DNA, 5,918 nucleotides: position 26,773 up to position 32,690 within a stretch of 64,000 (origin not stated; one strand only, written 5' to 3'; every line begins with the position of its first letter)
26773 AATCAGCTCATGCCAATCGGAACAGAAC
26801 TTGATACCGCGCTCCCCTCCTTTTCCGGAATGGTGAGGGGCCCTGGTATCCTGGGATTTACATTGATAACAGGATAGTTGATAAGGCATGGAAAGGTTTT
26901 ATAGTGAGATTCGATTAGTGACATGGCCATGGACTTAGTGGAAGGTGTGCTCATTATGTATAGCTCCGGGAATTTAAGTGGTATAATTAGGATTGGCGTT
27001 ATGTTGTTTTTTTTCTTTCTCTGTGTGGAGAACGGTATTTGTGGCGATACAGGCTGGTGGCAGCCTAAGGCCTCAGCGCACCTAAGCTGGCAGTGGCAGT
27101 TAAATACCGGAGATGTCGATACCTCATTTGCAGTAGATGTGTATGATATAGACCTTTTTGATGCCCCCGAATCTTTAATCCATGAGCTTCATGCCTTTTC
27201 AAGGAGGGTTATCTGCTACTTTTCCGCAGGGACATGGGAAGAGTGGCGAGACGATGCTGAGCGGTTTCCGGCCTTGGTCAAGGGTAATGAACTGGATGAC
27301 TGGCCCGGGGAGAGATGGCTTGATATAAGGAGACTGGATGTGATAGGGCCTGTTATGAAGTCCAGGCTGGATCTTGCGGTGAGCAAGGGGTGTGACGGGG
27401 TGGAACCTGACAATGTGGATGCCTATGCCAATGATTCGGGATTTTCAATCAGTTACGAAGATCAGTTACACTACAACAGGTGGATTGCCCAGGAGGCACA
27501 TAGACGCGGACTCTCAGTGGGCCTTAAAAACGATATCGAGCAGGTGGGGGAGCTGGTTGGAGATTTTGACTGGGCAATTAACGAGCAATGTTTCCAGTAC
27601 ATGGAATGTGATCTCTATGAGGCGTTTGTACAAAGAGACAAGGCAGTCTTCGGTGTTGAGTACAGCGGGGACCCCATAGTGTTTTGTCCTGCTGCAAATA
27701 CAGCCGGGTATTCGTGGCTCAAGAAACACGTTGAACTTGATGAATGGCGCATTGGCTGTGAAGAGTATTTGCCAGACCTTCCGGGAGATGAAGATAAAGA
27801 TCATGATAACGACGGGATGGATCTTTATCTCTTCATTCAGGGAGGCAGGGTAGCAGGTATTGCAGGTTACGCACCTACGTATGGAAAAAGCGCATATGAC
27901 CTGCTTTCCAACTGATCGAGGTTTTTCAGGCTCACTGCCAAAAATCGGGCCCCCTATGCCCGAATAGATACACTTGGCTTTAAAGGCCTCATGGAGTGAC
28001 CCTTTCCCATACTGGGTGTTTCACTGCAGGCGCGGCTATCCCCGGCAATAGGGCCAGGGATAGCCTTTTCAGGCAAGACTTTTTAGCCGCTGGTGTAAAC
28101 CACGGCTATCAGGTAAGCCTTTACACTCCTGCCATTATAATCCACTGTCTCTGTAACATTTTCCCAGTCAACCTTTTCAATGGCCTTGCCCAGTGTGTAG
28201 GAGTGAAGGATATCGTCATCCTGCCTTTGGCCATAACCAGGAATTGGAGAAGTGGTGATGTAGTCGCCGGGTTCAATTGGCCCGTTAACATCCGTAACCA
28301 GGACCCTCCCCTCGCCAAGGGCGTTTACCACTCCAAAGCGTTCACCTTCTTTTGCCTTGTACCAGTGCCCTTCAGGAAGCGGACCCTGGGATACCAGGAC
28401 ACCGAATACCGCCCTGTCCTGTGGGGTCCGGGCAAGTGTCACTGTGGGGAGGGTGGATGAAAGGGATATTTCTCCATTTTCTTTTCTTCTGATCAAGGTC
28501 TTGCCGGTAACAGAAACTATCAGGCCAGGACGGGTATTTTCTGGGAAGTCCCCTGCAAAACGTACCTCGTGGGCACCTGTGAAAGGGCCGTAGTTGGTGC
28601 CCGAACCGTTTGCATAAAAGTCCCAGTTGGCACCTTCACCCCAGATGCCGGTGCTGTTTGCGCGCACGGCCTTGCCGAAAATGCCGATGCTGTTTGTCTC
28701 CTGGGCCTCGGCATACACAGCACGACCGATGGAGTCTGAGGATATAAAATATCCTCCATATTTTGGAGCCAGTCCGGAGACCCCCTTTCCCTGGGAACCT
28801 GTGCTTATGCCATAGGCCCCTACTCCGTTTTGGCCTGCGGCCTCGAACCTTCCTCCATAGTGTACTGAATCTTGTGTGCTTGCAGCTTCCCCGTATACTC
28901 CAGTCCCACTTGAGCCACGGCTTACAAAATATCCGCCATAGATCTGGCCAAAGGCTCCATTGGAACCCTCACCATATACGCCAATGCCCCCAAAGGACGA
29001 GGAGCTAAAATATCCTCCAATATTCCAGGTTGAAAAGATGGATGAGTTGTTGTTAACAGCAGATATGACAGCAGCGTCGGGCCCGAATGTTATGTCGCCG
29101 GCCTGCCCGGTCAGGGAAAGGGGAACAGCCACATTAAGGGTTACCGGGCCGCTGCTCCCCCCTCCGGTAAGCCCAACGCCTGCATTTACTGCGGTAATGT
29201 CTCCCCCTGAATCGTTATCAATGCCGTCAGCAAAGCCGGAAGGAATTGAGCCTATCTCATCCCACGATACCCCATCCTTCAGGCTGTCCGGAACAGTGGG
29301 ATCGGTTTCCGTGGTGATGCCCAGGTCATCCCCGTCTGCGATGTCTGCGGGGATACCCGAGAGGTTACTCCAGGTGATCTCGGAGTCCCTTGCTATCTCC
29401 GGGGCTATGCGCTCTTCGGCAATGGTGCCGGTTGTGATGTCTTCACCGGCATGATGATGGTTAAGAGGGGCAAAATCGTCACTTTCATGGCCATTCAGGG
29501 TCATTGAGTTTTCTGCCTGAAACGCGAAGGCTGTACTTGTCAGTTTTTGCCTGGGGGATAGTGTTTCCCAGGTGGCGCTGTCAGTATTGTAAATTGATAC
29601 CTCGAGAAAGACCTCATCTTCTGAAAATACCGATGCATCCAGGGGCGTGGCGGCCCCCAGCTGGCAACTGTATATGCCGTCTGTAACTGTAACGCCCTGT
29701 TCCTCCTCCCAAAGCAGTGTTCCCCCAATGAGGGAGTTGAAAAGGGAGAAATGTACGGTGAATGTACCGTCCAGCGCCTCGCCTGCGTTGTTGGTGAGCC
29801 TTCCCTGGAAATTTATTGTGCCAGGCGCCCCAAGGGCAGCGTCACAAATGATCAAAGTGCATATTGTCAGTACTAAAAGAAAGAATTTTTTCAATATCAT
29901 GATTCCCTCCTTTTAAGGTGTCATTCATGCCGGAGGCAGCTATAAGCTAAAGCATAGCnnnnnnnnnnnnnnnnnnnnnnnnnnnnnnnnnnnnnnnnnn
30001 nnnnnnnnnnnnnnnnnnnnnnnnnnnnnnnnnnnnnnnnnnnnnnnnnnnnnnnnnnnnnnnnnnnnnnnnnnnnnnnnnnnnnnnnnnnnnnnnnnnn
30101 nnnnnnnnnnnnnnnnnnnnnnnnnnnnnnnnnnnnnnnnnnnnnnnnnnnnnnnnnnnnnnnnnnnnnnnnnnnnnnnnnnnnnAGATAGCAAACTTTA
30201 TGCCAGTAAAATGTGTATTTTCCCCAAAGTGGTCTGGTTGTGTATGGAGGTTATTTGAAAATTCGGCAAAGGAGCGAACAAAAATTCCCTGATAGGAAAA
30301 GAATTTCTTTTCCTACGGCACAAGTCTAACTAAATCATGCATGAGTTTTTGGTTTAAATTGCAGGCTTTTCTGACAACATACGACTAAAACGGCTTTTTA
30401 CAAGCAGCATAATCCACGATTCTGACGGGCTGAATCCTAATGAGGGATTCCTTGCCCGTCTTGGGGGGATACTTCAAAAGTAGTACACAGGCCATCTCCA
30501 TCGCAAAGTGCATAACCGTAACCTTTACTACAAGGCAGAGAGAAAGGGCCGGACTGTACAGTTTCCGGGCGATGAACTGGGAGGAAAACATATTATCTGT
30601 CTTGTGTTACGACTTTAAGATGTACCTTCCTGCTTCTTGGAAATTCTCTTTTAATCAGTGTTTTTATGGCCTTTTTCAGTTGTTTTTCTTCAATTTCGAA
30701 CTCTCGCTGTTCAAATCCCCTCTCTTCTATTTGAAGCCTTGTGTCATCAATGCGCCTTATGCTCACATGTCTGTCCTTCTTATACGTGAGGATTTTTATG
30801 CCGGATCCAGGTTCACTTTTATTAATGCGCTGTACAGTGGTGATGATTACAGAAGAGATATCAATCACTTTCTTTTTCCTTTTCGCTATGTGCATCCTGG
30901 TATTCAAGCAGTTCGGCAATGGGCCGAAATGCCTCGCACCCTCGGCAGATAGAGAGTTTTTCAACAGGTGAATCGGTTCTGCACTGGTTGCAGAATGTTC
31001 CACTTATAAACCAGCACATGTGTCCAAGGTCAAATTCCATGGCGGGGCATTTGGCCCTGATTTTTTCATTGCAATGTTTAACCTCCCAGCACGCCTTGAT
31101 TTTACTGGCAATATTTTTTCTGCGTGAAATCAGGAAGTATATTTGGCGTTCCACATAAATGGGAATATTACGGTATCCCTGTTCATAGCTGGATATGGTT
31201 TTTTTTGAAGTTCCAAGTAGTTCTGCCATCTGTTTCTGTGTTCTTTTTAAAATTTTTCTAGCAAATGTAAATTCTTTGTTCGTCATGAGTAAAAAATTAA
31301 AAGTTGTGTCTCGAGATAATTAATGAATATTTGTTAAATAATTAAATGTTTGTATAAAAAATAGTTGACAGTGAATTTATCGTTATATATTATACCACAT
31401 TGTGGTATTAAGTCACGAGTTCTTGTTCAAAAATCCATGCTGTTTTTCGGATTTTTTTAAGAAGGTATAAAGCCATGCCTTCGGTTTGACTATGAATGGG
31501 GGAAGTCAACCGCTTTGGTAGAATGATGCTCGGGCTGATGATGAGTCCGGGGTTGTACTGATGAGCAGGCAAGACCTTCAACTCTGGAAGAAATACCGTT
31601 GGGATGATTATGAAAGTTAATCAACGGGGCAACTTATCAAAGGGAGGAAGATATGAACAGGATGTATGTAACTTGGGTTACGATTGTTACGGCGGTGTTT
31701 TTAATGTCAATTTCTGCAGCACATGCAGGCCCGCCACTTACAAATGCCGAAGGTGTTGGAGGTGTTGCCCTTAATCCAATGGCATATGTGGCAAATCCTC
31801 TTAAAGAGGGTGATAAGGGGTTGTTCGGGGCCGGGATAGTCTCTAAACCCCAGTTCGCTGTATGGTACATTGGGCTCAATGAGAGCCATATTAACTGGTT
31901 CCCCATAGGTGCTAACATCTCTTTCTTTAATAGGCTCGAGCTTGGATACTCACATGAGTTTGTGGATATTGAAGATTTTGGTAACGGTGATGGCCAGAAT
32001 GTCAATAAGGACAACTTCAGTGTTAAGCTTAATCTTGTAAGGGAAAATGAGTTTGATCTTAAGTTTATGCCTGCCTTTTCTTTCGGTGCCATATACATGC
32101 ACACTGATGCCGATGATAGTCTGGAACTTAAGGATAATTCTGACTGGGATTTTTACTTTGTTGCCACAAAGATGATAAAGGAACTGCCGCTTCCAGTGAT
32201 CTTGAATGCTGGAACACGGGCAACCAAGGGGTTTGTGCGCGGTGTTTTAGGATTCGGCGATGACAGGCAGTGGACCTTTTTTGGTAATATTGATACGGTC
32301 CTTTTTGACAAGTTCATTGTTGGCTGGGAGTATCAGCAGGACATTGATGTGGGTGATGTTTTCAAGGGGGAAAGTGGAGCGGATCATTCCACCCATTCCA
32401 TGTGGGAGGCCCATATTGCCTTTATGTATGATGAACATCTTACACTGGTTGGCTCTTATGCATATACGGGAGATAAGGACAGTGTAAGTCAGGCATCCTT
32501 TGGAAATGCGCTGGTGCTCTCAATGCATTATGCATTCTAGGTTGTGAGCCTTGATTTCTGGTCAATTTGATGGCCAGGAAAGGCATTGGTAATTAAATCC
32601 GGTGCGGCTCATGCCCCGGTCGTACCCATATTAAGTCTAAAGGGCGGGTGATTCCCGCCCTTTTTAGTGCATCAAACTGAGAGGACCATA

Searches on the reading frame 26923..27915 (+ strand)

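Call 63: search_protein_families(library=pfam, proteins=[window:26923-27915:+], max_evalue=0.00001)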
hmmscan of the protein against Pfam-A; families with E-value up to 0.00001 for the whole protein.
window:26923-27915:+ (330 aa): 1 family
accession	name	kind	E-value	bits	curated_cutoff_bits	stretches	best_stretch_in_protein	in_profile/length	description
PF03537.19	Glyco_hydro_114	-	7.3e-85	284.3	27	1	55-275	1-231/231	Glycoside-hydrolase family GH114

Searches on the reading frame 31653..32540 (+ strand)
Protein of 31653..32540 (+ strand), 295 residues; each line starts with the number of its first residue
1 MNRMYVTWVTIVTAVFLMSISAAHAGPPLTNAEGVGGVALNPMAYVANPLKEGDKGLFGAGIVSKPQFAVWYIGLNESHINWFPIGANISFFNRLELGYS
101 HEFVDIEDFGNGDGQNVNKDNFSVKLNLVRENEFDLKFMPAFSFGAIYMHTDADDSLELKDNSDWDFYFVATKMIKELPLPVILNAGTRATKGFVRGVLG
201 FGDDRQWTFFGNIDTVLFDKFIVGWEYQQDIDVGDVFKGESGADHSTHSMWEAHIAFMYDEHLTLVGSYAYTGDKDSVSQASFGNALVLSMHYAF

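Call 64: search_protein_families(library=pfam, proteins=[window:31653-32540:+], max_evalue=0.00001)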
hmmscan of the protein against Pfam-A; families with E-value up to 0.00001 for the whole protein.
window:31653-32540:+ (295 aa): 1 family
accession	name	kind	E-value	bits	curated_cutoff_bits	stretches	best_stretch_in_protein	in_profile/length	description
PF11231.14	DUF3034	-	5.1e-18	66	25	1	32-274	7-240/255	Protein of unknown function (DUF3034)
